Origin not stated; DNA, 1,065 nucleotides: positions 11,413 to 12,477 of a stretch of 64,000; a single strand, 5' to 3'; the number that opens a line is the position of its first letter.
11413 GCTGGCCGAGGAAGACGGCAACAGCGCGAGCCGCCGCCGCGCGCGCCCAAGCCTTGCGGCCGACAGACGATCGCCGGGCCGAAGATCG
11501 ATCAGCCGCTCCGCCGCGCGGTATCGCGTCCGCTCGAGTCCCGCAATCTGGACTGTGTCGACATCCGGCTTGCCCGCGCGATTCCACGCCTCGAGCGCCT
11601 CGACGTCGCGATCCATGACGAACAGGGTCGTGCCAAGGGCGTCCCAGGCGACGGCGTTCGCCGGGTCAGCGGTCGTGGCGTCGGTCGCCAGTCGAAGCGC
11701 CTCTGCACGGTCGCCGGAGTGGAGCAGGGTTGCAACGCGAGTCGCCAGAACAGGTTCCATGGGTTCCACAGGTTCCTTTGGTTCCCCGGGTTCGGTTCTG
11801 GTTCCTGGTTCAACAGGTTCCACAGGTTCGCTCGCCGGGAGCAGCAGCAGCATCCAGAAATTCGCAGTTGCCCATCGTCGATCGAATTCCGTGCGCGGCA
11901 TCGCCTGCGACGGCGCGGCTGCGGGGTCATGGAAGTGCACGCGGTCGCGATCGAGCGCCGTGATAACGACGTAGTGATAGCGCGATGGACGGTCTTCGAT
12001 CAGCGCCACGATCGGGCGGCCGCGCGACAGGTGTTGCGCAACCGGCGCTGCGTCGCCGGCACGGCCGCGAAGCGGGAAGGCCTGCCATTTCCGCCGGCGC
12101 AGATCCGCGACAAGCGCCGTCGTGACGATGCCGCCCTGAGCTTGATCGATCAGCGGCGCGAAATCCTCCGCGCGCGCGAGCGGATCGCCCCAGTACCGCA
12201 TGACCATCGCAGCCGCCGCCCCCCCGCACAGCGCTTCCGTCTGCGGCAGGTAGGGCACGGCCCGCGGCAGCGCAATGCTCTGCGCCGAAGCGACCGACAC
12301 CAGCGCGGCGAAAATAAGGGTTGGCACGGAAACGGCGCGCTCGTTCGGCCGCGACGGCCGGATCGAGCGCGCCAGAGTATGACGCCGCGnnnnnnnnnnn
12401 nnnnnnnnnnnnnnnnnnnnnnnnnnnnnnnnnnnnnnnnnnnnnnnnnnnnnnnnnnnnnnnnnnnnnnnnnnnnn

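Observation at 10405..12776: C39-like cysteine peptidase fused to TPR, POTRA and an Omp85-type barrel, paired with a small GG-motif protein (PA2778/PA2779-like pair)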

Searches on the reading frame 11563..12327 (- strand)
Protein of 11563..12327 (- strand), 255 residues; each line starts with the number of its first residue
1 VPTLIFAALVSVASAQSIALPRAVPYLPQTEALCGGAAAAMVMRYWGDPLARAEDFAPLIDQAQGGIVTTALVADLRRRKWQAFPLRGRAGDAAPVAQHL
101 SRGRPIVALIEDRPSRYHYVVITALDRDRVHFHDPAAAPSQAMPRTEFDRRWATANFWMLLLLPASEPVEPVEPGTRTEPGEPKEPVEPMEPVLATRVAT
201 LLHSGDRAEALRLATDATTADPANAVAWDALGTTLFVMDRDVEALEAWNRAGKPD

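Call 28: search_protein_representatives(protein=window:11563-12327:-)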
Query: 255 residues. Proteins with E-value up to 0.001 (for the whole library): 1377; up to 1e-10: 537; up to 1e-30: 192. The best 150 are listed.
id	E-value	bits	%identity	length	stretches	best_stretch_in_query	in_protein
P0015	1.9e-97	342.2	72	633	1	1-255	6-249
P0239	1.3e-90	319.9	63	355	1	4-255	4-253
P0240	4.8e-50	186.9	47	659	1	23-254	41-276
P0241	2.5e-48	181.3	48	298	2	17-201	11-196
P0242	7.2e-48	179.8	48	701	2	21-243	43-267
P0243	1.4e-47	178.8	48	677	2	9-232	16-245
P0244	5.1e-47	177.0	45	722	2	8-244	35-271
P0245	1.1e-46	175.9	45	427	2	5-231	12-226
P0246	2.4e-46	174.8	50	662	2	22-187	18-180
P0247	4.2e-46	174.0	49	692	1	13-254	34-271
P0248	1.1e-45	172.7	47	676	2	23-177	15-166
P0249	4.8e-44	167.3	48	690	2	17-179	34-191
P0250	4.8e-44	167.3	45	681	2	3-183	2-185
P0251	5.0e-44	167.2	48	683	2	23-226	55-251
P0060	8.1e-44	166.6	52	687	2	22-168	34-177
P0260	2.9e-42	161.4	43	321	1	22-253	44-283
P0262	5.2e-42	160.6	37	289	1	14-254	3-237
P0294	5.5e-39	150.7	46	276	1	22-220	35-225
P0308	9.1e-38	146.7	42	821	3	13-189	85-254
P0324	9.9e-37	143.3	52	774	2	23-169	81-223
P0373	8.3e-34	133.8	42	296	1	7-244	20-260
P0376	1.3e-33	133.1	41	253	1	8-254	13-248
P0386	4.8e-33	131.3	47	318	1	3-166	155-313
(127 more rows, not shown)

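Call 30: search_dna_similar(query=window:11563-12327:-, collection=plasmids, mode=protein, max_evalue=0.001, max_rows=25)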
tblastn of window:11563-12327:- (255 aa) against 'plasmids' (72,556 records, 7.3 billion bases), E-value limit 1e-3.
Records with a match: 1; places in all: 1; records where one place covers at least 80% of the query: 0.
Best place of each record, by identity: <60% 1.
By first word of the organism name: Meiothermus 1.
By predicted mobility (MOB-suite, as given by PLSDB): non-mobilizable 1.
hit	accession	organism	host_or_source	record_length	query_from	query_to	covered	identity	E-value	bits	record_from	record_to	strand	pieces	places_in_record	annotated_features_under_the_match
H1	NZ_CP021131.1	Meiothermus taiwanensis WR-220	-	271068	4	170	65%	26.3%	2e-4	49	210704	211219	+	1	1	C39 family peptidase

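Call 31: search_protein_families(library=ncbifam, proteins=[P0262, P0376, P0373, P0260, P0241, P0294, P0308, P0386, P0324], max_evalue=0.001)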
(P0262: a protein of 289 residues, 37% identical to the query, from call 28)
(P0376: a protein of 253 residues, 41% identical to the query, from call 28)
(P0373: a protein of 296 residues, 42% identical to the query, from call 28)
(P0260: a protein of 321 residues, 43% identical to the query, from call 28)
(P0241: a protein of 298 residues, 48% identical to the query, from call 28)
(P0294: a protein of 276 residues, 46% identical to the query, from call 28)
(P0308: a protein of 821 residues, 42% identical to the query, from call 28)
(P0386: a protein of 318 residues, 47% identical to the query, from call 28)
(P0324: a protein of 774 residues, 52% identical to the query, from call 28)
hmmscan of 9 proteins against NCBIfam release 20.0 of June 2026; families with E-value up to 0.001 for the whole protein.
P0262 (289 aa): 2 families
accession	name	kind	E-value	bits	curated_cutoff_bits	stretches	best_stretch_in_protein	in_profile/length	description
NF033920.0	C39_PA2778_fam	equivalog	2.5e-14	53.3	150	1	13-234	5-216/255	PA2778 family cysteine peptidase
TIGR03796.1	NHLM_micro_ABC1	equivalog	1.2e-06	27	853.3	1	13-139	2-119/710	NHLP family bacteriocin export ABC transporter peptidase/permease/ATPase subunit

P0376 (253 aa): 3 families
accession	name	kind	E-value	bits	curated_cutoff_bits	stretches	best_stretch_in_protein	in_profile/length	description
NF033920.0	C39_PA2778_fam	equivalog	3.2e-14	53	150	1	25-245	2-216/255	PA2778 family cysteine peptidase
TIGR01193.1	bacteriocin_ABC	subfamily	4.7e-06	25.4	523.85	1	35-156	4-124/708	peptide cleavage/export ABC transporter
TIGR03796.1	NHLM_micro_ABC1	equivalog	1.4e-05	23.5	853.3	1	28-156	2-122/710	NHLP family bacteriocin export ABC transporter peptidase/permease/ATPase subunit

P0373 (296 aa): 2 families
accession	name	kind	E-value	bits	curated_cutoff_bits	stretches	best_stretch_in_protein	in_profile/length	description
NF033920.0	C39_PA2778_fam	equivalog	7e-23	81.3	150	1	37-275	2-224/255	PA2778 family cysteine peptidase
TIGR03796.1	NHLM_micro_ABC1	equivalog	0.0004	18.7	853.3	1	50-169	13-120/710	NHLP family bacteriocin export ABC transporter peptidase/permease/ATPase subunit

P0260 (321 aa): 2 families
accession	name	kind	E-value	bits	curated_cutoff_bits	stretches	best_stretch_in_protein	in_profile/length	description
NF033920.0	C39_PA2778_fam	equivalog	1e-16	61.1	150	1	43-286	2-255/255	PA2778 family cysteine peptidase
TIGR03796.1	NHLM_micro_ABC1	equivalog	7.8e-05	21.1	853.3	1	46-175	2-120/710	NHLP family bacteriocin export ABC transporter peptidase/permease/ATPase subunit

P0241 (298 aa): 2 families
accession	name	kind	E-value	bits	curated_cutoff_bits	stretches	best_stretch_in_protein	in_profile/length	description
NF033920.0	C39_PA2778_fam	equivalog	5e-14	52.3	150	1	17-194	4-184/255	PA2778 family cysteine peptidase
TIGR03796.1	NHLM_micro_ABC1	equivalog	1.3e-08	33.6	853.3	1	18-142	2-118/710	NHLP family bacteriocin export ABC transporter peptidase/permease/ATPase subunit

P0294 (276 aa): 2 families
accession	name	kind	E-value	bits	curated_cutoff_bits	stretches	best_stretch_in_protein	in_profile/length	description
NF033920.0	C39_PA2778_fam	equivalog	2.1e-14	53.6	150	1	34-273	2-233/255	PA2778 family cysteine peptidase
TIGR03796.1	NHLM_micro_ABC1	equivalog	1.7e-06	26.6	853.3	1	37-155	2-113/710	NHLP family bacteriocin export ABC transporter peptidase/permease/ATPase subunit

P0308 (821 aa): 2 families
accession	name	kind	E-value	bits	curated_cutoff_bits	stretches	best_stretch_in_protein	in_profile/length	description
NF033920.0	C39_PA2778_fam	equivalog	3e-18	66.2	150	2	95-236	4-149/255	PA2778 family cysteine peptidase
TIGR03796.1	NHLM_micro_ABC1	equivalog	3.3e-06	25.6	853.3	1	96-221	2-119/710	NHLP family bacteriocin export ABC transporter peptidase/permease/ATPase subunit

P0386 (318 aa): 2 families
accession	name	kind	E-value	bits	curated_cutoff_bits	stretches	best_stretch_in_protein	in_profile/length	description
NF033920.0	C39_PA2778_fam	equivalog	6.7e-11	42.1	150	1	173-312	4-147/255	PA2778 family cysteine peptidase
TIGR03796.1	NHLM_micro_ABC1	equivalog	7.6e-06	24.4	853.3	1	175-299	3-119/710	NHLP family bacteriocin export ABC transporter peptidase/permease/ATPase subunit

P0324 (774 aa): 3 families
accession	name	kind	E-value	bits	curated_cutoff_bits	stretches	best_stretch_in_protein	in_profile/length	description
NF033920.0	C39_PA2778_fam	equivalog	6.8e-19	68.3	150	1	79-328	2-255/255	PA2778 family cysteine peptidase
TIGR03796.1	NHLM_micro_ABC1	equivalog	1.6e-05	23.4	853.3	1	88-198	9-112/710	NHLP family bacteriocin export ABC transporter peptidase/permease/ATPase subunit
TIGR02917.1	PEP_TPR_lipo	equivalog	3e-05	22.1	312.2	1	260-356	122-218/899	XrtA/PEP-CTERM system TPR-repeat protein PrsT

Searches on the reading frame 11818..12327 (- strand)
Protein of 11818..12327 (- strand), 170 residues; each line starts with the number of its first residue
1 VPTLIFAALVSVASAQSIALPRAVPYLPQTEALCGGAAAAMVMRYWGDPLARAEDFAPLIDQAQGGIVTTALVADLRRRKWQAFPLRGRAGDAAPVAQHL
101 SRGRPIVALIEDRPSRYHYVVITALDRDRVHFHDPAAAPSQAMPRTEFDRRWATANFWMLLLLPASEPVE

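Call 43: search_solved_structures(query=window:11818-12327:-, max_evalue=1, show_alignments=3)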
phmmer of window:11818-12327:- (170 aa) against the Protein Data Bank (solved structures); distinct sequences matched with E-value up to 1: 7.
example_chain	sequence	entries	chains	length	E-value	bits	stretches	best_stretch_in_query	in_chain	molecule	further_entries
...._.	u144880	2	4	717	0.00011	25.3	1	26-159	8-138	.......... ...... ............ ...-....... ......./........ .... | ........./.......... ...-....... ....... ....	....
8hf4_A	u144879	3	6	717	0.00011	25.3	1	26-159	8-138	Transport/processing ATP-binding protein ComA | Competence factor transporting ATP-binding protein/permease ComA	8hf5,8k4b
8hf7_A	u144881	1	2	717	0.00011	25.3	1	26-159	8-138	Competence factor transporting ATP-binding protein/permease ComA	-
6hqz_A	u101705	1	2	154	0.0068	19.5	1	93-153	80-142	AvrRpt2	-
6mpz_A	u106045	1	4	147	0.064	16.3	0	19-47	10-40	Double Glycine Motif Protease domain from AMS/PCAT Transporter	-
5d1q_B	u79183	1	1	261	0.19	14.8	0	60-129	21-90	D2-06 Heavy Chain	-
7m7w_A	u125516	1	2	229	0.78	12.8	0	62-129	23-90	Monoclonal antibody S2X259 Fab heavy chain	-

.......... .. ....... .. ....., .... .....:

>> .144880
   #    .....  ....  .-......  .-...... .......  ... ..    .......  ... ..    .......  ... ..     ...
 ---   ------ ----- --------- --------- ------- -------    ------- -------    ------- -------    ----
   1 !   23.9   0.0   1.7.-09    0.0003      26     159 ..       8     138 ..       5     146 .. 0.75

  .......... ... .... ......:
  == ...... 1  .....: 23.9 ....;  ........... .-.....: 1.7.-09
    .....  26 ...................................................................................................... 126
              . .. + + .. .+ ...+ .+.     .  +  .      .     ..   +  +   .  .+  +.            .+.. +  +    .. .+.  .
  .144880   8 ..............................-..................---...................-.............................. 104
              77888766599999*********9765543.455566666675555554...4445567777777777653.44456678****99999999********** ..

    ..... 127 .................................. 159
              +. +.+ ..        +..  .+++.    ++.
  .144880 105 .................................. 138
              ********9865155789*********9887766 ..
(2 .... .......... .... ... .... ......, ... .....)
